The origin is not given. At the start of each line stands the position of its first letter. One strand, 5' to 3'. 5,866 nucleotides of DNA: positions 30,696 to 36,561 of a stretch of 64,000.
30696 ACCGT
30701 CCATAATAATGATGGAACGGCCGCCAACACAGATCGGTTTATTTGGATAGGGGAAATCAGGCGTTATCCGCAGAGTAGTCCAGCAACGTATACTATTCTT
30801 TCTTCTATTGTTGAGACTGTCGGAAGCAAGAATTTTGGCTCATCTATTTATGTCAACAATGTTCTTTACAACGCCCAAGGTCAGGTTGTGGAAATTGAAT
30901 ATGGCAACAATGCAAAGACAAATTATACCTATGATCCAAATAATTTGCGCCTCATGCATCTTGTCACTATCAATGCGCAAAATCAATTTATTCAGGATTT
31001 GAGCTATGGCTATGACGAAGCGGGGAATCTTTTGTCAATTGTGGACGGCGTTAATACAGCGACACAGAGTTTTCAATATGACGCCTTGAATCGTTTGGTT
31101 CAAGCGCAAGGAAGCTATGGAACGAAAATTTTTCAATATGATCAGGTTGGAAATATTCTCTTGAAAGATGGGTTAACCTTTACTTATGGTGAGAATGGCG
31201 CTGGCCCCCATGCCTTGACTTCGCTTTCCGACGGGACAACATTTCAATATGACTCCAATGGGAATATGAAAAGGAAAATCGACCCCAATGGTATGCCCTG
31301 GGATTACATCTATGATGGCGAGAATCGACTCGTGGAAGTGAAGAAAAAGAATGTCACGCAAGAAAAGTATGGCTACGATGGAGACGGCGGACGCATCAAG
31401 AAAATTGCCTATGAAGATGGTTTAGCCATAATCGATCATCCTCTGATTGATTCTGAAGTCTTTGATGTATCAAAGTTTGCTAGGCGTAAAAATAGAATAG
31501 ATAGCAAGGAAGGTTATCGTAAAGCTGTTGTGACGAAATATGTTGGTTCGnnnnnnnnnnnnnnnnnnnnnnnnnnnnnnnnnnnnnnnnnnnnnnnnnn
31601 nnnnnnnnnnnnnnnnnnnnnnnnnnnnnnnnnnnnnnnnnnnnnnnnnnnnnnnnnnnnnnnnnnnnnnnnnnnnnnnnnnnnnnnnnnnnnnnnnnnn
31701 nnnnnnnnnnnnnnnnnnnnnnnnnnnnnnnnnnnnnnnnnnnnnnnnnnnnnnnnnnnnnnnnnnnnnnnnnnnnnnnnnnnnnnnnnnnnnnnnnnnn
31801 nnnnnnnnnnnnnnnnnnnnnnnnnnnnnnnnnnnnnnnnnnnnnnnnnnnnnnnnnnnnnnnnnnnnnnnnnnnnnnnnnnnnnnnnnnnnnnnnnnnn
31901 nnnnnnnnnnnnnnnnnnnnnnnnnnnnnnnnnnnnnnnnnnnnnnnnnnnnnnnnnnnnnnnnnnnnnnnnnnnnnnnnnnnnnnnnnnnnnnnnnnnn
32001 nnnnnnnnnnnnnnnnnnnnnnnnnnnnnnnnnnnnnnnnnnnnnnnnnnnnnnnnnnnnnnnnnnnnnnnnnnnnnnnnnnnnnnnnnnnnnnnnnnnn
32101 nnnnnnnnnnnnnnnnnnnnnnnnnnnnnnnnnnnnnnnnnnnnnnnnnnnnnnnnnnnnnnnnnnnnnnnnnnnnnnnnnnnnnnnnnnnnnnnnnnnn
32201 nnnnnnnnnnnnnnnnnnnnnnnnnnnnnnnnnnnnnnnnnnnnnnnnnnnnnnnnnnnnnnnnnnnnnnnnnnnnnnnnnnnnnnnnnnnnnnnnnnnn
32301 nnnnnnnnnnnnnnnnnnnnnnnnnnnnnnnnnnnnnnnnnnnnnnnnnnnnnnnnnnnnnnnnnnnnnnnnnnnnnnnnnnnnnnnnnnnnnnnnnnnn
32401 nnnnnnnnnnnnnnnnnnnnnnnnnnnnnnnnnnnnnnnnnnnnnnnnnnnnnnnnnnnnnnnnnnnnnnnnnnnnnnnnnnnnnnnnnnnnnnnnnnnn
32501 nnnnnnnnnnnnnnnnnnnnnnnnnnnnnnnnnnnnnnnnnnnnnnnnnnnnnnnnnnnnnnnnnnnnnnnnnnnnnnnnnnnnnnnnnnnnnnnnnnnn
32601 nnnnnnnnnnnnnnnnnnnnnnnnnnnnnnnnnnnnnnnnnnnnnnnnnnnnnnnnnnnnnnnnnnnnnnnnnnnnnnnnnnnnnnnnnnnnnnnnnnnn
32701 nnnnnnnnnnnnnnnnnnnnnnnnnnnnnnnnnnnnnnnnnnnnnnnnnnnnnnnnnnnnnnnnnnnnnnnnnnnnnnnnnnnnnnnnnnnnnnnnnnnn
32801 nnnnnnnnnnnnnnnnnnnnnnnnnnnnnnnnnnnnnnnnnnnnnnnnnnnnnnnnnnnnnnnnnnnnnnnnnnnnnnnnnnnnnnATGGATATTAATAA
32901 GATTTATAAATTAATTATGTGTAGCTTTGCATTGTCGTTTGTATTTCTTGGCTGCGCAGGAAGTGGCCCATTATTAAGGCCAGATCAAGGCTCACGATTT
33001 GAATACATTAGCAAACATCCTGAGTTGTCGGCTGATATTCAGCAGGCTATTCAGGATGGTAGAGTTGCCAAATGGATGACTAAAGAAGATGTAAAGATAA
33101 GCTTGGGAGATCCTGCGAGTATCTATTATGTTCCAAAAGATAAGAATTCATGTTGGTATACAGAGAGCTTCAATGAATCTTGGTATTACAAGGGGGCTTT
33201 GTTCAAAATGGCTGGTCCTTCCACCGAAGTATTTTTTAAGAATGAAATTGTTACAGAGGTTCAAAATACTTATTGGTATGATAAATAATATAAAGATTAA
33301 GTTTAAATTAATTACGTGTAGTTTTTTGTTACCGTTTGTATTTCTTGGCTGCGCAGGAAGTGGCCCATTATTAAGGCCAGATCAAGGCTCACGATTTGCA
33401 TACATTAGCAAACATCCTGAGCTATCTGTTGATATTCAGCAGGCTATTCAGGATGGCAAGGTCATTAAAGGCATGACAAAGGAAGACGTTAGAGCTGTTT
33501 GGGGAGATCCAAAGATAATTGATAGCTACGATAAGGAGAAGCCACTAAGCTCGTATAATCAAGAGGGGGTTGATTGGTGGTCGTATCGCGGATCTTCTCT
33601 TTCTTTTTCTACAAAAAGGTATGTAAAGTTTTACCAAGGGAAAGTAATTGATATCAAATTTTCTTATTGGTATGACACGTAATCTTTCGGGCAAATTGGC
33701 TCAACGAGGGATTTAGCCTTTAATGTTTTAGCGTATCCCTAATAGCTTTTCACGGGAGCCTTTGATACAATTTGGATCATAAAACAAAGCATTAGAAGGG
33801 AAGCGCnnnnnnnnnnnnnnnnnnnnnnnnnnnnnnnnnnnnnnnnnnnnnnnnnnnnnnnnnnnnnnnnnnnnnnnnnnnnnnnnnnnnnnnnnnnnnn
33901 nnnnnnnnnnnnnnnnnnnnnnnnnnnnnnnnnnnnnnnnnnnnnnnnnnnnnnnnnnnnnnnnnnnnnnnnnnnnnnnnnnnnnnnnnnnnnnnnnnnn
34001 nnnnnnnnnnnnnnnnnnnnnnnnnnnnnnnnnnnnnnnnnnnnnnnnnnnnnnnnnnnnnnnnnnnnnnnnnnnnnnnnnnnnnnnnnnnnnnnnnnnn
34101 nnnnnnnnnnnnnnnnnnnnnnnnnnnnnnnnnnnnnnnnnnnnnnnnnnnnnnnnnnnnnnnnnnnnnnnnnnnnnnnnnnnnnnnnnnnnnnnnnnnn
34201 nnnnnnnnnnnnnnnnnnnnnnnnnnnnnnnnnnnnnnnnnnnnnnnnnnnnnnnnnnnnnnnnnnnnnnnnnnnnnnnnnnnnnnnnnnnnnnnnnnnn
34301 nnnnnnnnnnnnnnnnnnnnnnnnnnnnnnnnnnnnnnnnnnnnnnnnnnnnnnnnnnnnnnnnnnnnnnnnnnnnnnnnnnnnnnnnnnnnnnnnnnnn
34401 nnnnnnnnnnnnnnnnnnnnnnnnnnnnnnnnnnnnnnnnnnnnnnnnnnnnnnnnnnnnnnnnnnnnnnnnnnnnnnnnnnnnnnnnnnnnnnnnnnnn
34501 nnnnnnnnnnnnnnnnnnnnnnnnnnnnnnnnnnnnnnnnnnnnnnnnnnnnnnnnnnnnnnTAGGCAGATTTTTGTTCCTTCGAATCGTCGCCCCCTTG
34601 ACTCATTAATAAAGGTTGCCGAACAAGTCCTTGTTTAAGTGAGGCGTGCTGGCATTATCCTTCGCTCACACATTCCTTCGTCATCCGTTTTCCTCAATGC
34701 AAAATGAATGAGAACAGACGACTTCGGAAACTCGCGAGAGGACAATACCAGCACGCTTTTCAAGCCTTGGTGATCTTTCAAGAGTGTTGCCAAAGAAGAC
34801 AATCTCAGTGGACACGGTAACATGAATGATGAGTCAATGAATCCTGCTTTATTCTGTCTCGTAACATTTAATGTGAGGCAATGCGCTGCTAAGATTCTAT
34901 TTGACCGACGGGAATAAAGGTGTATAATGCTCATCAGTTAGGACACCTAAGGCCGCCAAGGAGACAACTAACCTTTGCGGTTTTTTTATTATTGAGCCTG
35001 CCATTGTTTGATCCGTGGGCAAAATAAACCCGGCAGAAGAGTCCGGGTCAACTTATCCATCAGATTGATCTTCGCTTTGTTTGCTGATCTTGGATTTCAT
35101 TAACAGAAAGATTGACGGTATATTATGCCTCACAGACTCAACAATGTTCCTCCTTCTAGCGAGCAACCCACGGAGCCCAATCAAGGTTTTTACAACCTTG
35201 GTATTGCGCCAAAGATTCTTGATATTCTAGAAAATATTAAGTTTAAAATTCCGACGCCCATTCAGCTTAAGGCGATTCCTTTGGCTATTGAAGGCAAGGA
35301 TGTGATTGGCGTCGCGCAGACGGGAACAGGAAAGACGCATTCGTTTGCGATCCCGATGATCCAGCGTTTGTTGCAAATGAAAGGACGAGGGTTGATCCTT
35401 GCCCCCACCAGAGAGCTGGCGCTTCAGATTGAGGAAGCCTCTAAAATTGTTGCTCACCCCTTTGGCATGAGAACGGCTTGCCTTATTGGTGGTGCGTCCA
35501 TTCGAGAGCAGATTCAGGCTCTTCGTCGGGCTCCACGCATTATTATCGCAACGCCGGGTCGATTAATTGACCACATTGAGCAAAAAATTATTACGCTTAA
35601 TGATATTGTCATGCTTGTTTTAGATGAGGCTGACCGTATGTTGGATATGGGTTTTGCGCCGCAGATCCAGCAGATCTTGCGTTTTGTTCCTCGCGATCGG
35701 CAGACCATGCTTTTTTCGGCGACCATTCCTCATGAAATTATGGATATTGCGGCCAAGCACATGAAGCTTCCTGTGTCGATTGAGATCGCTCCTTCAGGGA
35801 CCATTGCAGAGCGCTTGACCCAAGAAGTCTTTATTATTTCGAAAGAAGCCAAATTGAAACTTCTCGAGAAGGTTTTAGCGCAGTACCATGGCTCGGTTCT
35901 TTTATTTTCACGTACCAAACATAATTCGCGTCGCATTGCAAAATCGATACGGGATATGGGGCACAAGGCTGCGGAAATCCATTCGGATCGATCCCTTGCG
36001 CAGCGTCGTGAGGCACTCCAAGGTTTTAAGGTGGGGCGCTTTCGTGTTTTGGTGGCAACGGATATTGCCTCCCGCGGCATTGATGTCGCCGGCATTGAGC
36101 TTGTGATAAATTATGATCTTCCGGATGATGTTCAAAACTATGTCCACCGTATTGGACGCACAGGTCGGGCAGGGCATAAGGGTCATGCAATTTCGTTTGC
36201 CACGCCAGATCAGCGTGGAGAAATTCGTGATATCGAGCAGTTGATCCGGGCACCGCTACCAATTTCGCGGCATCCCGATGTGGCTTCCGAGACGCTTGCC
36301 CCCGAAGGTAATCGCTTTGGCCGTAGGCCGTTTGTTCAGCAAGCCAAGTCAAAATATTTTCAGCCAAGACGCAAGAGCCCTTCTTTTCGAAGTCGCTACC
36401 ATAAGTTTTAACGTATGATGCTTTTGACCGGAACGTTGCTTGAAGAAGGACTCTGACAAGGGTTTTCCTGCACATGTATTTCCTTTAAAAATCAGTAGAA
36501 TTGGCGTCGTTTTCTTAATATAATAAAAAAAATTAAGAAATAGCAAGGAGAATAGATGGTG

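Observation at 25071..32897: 2609-residue secreted Rhs/teneurin-like polymorphic toxin with composite architecture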

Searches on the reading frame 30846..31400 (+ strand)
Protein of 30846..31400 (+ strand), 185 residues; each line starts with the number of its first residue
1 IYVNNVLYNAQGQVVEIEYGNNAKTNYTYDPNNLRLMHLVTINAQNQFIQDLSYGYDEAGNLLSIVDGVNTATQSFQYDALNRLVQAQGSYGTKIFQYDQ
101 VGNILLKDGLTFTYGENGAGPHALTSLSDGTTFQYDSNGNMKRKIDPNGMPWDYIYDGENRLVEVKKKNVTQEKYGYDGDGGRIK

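Call 67: search_solved_structures(query=window:30846-31400:+, max_evalue=1, show_alignments=0)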
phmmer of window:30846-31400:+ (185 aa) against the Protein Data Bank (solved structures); distinct sequences matched with E-value up to 1: 27.
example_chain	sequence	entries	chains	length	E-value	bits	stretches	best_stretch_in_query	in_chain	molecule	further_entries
7q97_A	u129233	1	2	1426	5.4e-27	98.2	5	54-178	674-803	Rhs family protein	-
8qja_A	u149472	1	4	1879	1.7e-24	90.1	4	42-180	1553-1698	Putative type VI secretion system YD repeat-containing Rhs element Vgr protein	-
8h8a_A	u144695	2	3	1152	1.7e-19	73.8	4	52-182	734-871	Putative Rhs-family protein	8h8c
8h8b_A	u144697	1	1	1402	5.7e-19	72.1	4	52-182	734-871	Putative Rhs-family protein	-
8uxt_A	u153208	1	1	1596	2.2e-14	57.1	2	51-184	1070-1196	Tse15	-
8uy4_A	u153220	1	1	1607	2.3e-14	57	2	52-184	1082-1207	Tse15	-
8cp6_B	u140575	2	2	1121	4.8e-14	56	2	39-169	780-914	Toxin protein Tse5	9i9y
8qjd_A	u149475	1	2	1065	3.9e-12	49.8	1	41-178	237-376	Salmonella bongori Rhs core domain (residues 360-1420)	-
8qjb_A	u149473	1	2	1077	4.4e-12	49.6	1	41-181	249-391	T6SS-associated Rhs core domain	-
7pq5_L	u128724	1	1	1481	3.1e-11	46.9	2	53-110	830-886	Tre23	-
8qjc_A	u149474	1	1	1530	3.4e-11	46.8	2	62-178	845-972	T6SS-associated Rhs core and toxin domain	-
9pt5_A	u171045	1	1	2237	3e-10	43.7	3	48-176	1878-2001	Teneurin-like protein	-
9ifo_A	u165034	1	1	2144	3.1e-10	43.6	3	48-176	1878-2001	Teneurin-Like Protein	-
6sup_A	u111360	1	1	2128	4e-08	36.7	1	3-73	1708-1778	TcdB2,TccC3,Cell division control protein 42 homolog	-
6l7i_G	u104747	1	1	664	4.5e-08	36.6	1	3-97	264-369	TccC2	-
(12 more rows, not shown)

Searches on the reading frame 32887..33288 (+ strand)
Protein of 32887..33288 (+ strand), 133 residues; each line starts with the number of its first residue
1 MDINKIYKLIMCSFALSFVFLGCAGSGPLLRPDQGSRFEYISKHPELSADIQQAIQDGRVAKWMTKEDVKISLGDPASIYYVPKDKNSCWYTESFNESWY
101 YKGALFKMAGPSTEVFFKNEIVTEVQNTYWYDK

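Call 9: search_protein_families(library=pfam, proteins=[window:32887-33288:+], max_evalue=0.01)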
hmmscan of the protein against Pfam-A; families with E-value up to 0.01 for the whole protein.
window:32887-33288:+ (133 aa): 0 families

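Call 70: search_protein_families(library=pfam, alignment_id=A4, max_evalue=1)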
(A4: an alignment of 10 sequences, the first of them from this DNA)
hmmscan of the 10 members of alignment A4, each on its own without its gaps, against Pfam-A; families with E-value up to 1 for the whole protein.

A. member 1, seq(133 aa): 1 family
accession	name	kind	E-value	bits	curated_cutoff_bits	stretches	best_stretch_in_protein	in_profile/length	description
PF01324.24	Diphtheria_R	-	0.062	13.3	25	1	50-79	5-34/167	Diphtheria toxin, R domain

B. families by the number of members that match (of 10 scanned): 13 families
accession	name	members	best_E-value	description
PF04355.18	BamE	7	0.00011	Outer membrane protein assembly factor BamE domain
PF03676.19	PHAF1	3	0.0042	Phagosome assembly factor 1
PF11006.13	DUF2845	2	0.00086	Protein of unknown function (DUF2845)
PF14504.11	CAP_assoc_N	1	0.01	CAP-associated N-terminal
PF14076.12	DUF4258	1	0.051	Domain of unknown function (DUF4258)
PF01324.24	Diphtheria_R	1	0.062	Diphtheria toxin, R domain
PF11807.13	UstYa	1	0.076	Mycotoxin biosynthesis protein UstYa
PF00995.28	Sec1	1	0.099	Sec1 family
PF11337.13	DUF3139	1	0.14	Protein of unknown function (DUF3139)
PF20094.4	GWxTD_dom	1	0.17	GWxTD domain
PF10787.14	YfmQ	1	0.18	Uncharacterised protein from bacillus cereus group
PF20030.5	bpMoxR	1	0.19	MoxR domain in the MoxR-vWA-beta-propeller ternary systems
PF07854.18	DUF1646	1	0.26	Protein of unknown function (DUF1646)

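Call 71: search_solved_structures(query=A4, max_evalue=5, show_alignments=1)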
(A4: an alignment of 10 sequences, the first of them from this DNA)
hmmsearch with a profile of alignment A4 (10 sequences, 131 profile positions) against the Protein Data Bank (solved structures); distinct sequences matched with E-value up to 5: 3.
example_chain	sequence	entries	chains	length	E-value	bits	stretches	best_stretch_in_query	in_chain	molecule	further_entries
6x62_Dd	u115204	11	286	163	0.14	15.1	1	11-39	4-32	DotD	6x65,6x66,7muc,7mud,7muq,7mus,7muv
8trz_A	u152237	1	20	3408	0.37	13.7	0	87-119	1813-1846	Hemocyanin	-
9hig_j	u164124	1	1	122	1.5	11.8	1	26-74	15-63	Large ribosomal subunit protein uL14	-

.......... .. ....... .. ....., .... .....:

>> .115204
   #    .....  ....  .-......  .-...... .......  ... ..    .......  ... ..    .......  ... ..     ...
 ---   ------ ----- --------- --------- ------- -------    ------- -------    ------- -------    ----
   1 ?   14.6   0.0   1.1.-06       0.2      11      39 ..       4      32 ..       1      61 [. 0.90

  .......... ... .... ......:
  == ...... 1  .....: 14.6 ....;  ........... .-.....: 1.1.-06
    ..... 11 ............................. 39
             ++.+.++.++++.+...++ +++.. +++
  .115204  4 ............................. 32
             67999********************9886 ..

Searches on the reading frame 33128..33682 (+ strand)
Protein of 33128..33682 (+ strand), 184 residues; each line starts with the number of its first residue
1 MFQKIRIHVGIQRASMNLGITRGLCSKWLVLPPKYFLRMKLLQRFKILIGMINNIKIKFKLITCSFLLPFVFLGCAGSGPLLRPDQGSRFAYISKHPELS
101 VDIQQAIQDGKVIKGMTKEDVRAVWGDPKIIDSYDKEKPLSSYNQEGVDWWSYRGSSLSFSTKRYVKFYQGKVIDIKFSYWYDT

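Call 9: search_protein_families(library=pfam, proteins=[window:33128-33682:+], max_evalue=0.01)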
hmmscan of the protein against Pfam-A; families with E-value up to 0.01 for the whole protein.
window:33128-33682:+ (184 aa): 1 family
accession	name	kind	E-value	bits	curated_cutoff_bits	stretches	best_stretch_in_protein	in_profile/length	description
PF04355.18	BamE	-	0.0037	17.5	23.2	1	111-137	11-37/71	Outer membrane protein assembly factor BamE domain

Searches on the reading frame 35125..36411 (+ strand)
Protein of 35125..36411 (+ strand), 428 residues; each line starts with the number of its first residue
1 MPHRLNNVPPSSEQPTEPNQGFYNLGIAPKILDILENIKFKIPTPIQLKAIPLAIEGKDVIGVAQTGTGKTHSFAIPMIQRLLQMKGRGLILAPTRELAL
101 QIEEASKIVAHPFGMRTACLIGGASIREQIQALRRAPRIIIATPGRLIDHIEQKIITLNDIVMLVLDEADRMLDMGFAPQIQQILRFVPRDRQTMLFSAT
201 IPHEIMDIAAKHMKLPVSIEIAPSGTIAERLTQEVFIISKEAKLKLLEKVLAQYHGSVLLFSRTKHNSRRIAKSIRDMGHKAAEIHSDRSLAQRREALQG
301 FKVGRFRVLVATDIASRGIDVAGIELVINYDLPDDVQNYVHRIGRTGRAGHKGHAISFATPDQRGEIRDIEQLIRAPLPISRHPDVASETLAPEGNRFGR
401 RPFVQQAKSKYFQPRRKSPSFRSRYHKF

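Call 9: search_protein_families(library=pfam, proteins=[window:35125-36411:+], max_evalue=0.01)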
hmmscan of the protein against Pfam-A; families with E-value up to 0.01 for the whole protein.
window:35125-36411:+ (428 aa): 5 families
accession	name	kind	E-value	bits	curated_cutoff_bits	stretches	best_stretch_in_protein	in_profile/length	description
PF00270.35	DEAD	-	9.8e-50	169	26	1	44-207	1-166/167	DEAD/DEAH box helicase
PF00271.37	Helicase_C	-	1.1e-30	106.5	23.5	1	243-350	2-110/110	Helicase conserved C-terminal domain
PF04851.21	ResIII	-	8.1e-07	29.5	22.5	1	58-202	24-163/164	Type III restriction enzyme, res subunit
PF07652.20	Flavi_DEAD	-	0.0015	19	21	1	65-107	12-54/148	Flavivirus DEAD domain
PF13245.12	AAA_19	-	0.0032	18.1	25.1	0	47-193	1-119/134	AAA domain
